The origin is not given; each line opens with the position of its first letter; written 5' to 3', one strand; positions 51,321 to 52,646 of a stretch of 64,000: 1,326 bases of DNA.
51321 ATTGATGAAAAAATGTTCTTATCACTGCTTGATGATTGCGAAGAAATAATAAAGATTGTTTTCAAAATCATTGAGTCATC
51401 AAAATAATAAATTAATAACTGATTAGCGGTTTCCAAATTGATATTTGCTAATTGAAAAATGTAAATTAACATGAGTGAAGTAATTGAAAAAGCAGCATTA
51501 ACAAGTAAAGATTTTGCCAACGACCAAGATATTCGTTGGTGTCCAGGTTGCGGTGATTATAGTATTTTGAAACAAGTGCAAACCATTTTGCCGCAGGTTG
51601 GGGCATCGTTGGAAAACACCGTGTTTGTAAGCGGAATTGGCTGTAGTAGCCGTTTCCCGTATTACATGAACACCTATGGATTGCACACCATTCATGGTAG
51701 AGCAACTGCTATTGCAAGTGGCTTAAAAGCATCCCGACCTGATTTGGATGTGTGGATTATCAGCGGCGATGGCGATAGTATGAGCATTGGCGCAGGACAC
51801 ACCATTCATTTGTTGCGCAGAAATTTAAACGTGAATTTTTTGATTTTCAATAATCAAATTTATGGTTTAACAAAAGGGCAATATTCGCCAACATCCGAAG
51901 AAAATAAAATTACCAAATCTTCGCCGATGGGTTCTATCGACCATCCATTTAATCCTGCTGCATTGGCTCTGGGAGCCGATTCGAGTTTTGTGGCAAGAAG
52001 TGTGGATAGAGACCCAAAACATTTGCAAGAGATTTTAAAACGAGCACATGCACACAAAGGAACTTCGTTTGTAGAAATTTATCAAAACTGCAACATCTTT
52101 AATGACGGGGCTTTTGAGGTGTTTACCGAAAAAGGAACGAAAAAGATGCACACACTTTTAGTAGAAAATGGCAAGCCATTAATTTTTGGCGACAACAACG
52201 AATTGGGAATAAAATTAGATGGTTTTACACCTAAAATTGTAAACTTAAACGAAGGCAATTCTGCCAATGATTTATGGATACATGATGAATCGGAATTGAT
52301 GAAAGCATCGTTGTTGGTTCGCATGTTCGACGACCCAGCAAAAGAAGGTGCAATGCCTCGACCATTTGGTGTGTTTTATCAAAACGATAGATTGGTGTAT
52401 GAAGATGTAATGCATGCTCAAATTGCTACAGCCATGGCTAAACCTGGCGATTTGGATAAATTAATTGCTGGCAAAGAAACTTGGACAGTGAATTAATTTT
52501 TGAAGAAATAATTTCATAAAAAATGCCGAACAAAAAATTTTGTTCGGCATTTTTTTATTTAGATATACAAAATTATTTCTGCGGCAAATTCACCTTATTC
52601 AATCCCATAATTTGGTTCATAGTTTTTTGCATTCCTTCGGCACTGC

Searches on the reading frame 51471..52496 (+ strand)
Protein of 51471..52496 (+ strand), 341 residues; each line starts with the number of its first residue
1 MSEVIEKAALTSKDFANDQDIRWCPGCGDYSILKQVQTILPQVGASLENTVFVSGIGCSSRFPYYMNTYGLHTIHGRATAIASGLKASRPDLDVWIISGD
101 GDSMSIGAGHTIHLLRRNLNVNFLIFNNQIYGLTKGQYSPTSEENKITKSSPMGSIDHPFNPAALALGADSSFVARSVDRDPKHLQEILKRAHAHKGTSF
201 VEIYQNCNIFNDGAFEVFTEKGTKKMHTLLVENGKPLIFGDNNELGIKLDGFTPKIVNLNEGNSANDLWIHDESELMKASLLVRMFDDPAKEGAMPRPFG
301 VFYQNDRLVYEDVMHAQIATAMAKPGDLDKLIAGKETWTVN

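Call 6: search_protein_families(library=ncbifam, proteins=[window:51471-52496:+])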
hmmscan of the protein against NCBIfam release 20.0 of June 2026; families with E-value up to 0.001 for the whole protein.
window:51471-52496:+ (341 aa): 18 families
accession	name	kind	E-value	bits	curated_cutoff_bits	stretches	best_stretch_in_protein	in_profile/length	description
NF008820.0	PRK11866.1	equivalog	3.1e-73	246.7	402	1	10-219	4-214/287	2-oxoacid ferredoxin oxidoreductase subunit beta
TIGR02177.1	PorB_KorB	subfamily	1e-72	245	261.9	1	22-213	2-193/286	2-oxoacid:acceptor oxidoreductase, beta subunit, pyruvate/2-ketoisovalerate family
NF041171.1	Oxoac_fdxbeta_Archa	equivalog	1.8e-68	231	423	1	22-226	4-208/296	2-oxoacid:ferredoxin oxidoreductase subunit beta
NF008821.0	PRK11869.1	equivalog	1.8e-61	207.6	438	1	16-212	9-205/286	2-oxoacid ferredoxin oxidoreductase subunit beta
NF007207.0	PRK09628.1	equivalog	1.5e-58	198.6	364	1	21-209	16-204/277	2-oxoglutarate ferredoxin oxidoreductase subunit beta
NF008819.1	PRK11865.1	equivalog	7.1e-13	48.4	405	1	22-209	19-214/300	pyruvate synthase subunit PorB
TIGR02176.1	pyruv_ox_red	equivalog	2e-09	35.9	911.35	1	94-213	956-1074/1167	pyruvate:ferredoxin (flavodoxin) oxidoreductase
TIGR03336.1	IOR_alpha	equivalog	2.9e-08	32.5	650.9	1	24-211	359-535/595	indolepyruvate ferredoxin oxidoreductase subunit alpha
NF008818.0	PRK11864.1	subfamily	5.6e-08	32.3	405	1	24-208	21-209/300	3-methyl-2-oxobutanoate dehydrogenase subunit beta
TIGR03846.1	sulfopy_beta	equivalog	4.1e-07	30.1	221.5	1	42-148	7-117/182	sulfopyruvate decarboxylase subunit beta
TIGR03297.1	Ppyr-DeCO2ase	equivalog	5.8e-06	25.6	312.5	1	48-203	186-332/360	phosphonopyruvate decarboxylase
NF005760.0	PRK07586.1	equivalog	6.1e-06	25.5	363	1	76-203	388-512/514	acetolactate synthase large subunit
NF045792.1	OxalOxredbeta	equivalog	1.6e-05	24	590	1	22-155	22-165/311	oxalate oxidoreductase subunit beta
NF004813.0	PRK06163.1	equivalog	2e-05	24.4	240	1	69-145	54-129/202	hypothetical protein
NF004772.0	PRK06112.1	subfamily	5.7e-05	21.6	673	1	77-210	441-564/578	acetolactate synthase catalytic subunit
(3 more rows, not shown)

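Call 8: find_related_loci(query=window:51471-52496:+, collection=genome_contigs, flank=4000)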
Query window:51471-52496:+ (341 aa) in genome_contigs; peptide patterns used: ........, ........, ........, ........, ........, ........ (x = any residue, [..] = any of these).
600 stretches matched a pattern (row limit reached: there are more); 599 encode a relative of the query (tblastn E <= 1e-3); the best 80 are kept; 80 distinct loci.
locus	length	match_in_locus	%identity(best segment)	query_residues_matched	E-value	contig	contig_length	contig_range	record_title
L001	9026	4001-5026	71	1-341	2e-176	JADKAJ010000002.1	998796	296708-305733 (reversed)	MAG: Chitinophagaceae bacterium isolate Mari_18-Q3-R65-66_BAT3C.296 tig00000824-10-9980670, whole genome shotgun sequenc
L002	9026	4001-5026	71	2-341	2e-175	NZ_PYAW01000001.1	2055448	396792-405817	Chitinophaga niastensis strain DSM 24859 Ga0180968_101, whole genome shotgun sequence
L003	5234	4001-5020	71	1-340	7e-176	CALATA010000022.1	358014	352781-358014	MAG TPA_asm: uncultured Sphingobacteriales bacterium isolate SRR3901696_bin.16_CONCOCT_v1.1_MAG genome assembly, contig:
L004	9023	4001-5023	69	1-340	3e-174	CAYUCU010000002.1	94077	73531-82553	MAG TPA_asm: uncultured Chitinophaga sp. isolate SRP150892_co2_494 genome assembly, contig: NODE_198_length_94077_cov_6.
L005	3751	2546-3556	71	6-341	2e-180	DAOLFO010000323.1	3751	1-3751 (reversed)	MAG TPA_asm: Chitinophagaceae bacterium isolate AMR_MDS_0208 NODE_4523_length_3751_cov_4.425866, whole genome shotgun se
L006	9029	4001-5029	70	2-340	4e-173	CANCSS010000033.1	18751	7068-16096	MAG: Chitinophagaceae bacterium isolate JR-MC-H-240519-224 genome assembly, contig: JR-MC-H-240519-C4317, whole genome s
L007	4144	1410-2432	70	2-340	7e-179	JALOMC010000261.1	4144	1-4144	MAG: Chitinophagaceae bacterium isolate Prado041 scaffold_66133, whole genome shotgun sequence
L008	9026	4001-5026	70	2-341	7e-172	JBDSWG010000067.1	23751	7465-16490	MAG: Ferruginibacter sp. isolate cluster1_bin.622 k127_515195, whole genome shotgun sequence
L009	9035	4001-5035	70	1-340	6e-172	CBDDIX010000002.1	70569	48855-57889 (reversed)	MAG: Sediminibacterium sp. isolate 88c32828-438c-4402-9610-0bf4f82d8354 genome assembly, contig: contig_2, whole genome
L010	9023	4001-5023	69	1-341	6e-172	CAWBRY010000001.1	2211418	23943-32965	MAG: uncultured Sphingobacteriales bacterium isolate MFD01916.bin.2.116 genome assembly, contig: contig_1874, whole geno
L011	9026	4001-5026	69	2-340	1e-171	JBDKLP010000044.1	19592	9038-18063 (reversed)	MAG: Bacteroidota bacterium isolate hugercreek_2019_sw_WHONDRS-S19S_0044_B_bin.29 scaffold_1384104, whole genome shotgun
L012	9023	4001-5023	70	2-340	1e-171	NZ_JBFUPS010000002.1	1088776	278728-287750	Chitinophaga sp. RCC_12 NODE_2_length_1088776_cov_85.785430, whole genome shotgun sequence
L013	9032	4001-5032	69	1-340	4e-171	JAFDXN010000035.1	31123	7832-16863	MAG: Bacteroidetes bacterium isolate SZAS-26 CK_MAG-111__35__length-31123, whole genome shotgun sequence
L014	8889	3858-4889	69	1-340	7e-171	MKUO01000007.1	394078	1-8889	MAG: Bacteroidetes bacterium 43-93 SCNpilot_expt_1000_bf_scaffold_15, whole genome shotgun sequence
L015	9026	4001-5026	69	1-341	2e-170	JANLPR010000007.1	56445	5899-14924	MAG: Bacteroidota bacterium isolate OTE_38_metabat_314 OTE_38_k141_1249407, whole genome shotgun sequence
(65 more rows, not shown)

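Call 15: find_encoding_contigs(protein=window:51471-52496:+, flank=6000, max_places=10)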
Protein window:51471-52496:+ (341 aa): 11 contigs read that carry it; 7 places shown.
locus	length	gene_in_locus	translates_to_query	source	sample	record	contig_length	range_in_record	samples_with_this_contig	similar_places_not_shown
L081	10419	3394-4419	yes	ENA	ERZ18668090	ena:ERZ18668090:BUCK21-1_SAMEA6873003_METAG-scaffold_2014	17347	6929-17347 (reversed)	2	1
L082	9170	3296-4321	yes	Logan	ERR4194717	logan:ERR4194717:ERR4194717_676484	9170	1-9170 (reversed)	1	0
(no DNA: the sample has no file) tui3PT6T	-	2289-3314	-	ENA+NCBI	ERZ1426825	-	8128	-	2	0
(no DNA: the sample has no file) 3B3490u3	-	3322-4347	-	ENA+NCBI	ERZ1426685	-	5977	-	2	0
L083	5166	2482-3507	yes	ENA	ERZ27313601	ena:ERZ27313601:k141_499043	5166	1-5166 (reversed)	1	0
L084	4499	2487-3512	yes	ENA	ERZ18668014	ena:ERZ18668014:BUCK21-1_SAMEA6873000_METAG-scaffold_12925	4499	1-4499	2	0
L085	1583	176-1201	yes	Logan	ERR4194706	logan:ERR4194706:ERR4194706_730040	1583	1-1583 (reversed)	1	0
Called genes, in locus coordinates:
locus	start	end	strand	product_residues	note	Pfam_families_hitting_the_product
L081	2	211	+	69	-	?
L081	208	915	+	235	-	-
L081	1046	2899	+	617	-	PF01558:POR, PF01855:POR_N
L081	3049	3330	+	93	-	PF05635:23S_rRNA_IVP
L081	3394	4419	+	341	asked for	PF02775:TPP_enzyme_C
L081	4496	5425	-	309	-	PF01145:Band_7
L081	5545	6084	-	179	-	-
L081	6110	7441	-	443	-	PF01554:MatE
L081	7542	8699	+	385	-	PF01619:Pro_dh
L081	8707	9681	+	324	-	PF00490:ALAD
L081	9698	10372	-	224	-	PF00072:Response_reg, PF00486:Trans_reg_C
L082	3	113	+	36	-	?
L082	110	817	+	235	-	-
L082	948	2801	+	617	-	PF01558:POR, PF01855:POR_N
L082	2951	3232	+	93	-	PF05635:23S_rRNA_IVP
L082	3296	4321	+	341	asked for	PF02775:TPP_enzyme_C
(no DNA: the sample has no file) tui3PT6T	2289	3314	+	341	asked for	PF02775:TPP_enzyme_C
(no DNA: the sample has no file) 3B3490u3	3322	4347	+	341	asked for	PF02775:TPP_enzyme_C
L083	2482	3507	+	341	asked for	PF02775:TPP_enzyme_C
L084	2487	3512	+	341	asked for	PF02775:TPP_enzyme_C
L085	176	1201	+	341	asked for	PF02775:TPP_enzyme_C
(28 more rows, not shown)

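Call 40: find_homologous_proteins(query=window:51471-52496:+, max_evalue=1e-100)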
Query window:51471-52496:+ (341 aa): 7951 proteins with E <= 1e-100 among 8000 candidates; the best 120 are listed.
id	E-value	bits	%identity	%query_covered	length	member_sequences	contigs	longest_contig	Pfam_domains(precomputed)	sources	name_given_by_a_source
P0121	2.2e-226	768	98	100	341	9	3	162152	PF02775.27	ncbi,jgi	ncbi:MAG: hypothetical protein RJA07_1962 [Bacteroidota bacterium]|jgi:2-oxoglutarate ferredoxin oxi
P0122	1.5e-202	690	87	100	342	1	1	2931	PF02775.27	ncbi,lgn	-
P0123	8.0e-202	688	86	100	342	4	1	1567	PF02775.27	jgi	jgi:2-oxoglutarate/2-oxoacid ferredoxin oxidoreductase subunit beta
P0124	5.4e-196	669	84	100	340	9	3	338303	PF02775.27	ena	-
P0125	3.6e-195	666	83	100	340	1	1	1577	PF02775.27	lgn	-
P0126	7.8e-195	665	83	100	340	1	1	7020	PF02775.27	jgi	jgi:2-oxoglutarate ferredoxin oxidoreductase subunit beta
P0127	1.4e-194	664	84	100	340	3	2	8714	PF02775.27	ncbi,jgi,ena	jgi:2-oxoglutarate ferredoxin oxidoreductase subunit beta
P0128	1.3e-193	661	83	100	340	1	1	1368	PF02775.27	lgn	-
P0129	2.4e-191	653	83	98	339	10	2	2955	PF02775.27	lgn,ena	-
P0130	1.4e-187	641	81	100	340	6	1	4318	PF02775.27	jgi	-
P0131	1.2e-177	608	74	99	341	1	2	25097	PF02775.27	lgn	-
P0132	2.4e-177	607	74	99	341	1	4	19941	PF02775.27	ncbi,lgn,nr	ncbi:MAG: 2-oxoacid:ferredoxin oxidoreductase subunit beta [Bacteroidia bacterium]|nr:2-oxoacid:ferr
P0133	2.7e-177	607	74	99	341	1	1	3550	PF02775.27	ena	-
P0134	2.9e-177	607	75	99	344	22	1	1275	PF02775.27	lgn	-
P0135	3.1e-177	607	74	99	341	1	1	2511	PF02775.27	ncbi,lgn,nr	ncbi:MAG TPA: 2-oxoacid:ferredoxin oxidoreductase subunit beta [Bacteroidia bacterium]|nr:2-oxoacid:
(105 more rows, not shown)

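Call 41: find_encoding_contigs(protein=P0121, flank=3000, max_places=6)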
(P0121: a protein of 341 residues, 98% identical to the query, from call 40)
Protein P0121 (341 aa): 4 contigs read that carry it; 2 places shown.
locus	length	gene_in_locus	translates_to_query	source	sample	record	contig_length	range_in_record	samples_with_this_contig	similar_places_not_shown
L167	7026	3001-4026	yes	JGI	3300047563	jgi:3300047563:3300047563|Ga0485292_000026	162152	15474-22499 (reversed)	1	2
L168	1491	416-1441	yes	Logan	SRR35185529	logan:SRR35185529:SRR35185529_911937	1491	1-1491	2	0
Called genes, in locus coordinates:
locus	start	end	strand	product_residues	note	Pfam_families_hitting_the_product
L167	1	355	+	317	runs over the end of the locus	PF03255:ACCA, PF01039:Carboxyl_trans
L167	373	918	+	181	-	PF21857:DUF6913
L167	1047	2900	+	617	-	PF01558:POR, PF01855:POR_N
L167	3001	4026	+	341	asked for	PF02775:TPP_enzyme_C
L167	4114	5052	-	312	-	PF01145:Band_7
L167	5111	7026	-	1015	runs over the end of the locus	PF08447:PAS_3, PF00989:PAS, PF08448:PAS_4 (weak), PF13188:PAS_8 (weak), PF13426:PAS_9, PF00512:HisKA, PF02518:HATPase_c, PF00072:Response_reg, +1 more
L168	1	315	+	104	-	?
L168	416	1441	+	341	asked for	PF02775:TPP_enzyme_C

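Call 42: find_encoding_contigs(protein=P0124, flank=3000, max_places=4)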
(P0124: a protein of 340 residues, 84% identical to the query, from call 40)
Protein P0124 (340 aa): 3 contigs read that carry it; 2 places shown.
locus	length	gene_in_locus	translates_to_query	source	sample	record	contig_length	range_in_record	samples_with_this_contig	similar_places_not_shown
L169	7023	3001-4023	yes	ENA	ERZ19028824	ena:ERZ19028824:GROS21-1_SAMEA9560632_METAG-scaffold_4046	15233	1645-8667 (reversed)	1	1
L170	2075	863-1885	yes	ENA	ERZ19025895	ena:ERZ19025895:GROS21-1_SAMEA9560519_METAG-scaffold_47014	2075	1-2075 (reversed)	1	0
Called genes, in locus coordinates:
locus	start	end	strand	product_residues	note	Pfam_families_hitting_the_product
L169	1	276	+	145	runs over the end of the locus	-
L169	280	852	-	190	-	PF00625:Guanylate_kin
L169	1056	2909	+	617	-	PF01558:POR, PF01855:POR_N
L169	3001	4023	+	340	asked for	PF02775:TPP_enzyme_C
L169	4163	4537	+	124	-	PF13564:DoxX_2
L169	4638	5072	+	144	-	PF00903:Glyoxalase (weak), PF06983:3-dmu-9_3-mt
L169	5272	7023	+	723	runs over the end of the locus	-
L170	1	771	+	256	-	?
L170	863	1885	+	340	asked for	PF02775:TPP_enzyme_C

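Call 43: find_encoding_contigs(protein=P0127, flank=3000, max_places=4)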
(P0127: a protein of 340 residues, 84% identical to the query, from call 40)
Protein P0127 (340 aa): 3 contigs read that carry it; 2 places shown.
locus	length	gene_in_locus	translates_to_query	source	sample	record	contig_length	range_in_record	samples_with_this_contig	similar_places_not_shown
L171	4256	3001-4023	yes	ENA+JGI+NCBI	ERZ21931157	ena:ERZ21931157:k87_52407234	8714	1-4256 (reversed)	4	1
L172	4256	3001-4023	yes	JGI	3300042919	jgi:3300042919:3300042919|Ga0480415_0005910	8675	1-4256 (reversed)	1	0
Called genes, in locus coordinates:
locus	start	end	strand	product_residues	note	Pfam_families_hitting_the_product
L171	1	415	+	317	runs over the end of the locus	PF03255:ACCA, PF01039:Carboxyl_trans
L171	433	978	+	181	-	PF21857:DUF6913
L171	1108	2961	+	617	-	PF01558:POR, PF01855:POR_N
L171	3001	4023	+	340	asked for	PF02775:TPP_enzyme_C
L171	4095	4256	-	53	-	?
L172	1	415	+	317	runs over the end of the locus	PF03255:ACCA, PF01039:Carboxyl_trans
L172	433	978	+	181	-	PF21857:DUF6913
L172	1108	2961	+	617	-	PF01558:POR, PF01855:POR_N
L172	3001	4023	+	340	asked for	PF02775:TPP_enzyme_C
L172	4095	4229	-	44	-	-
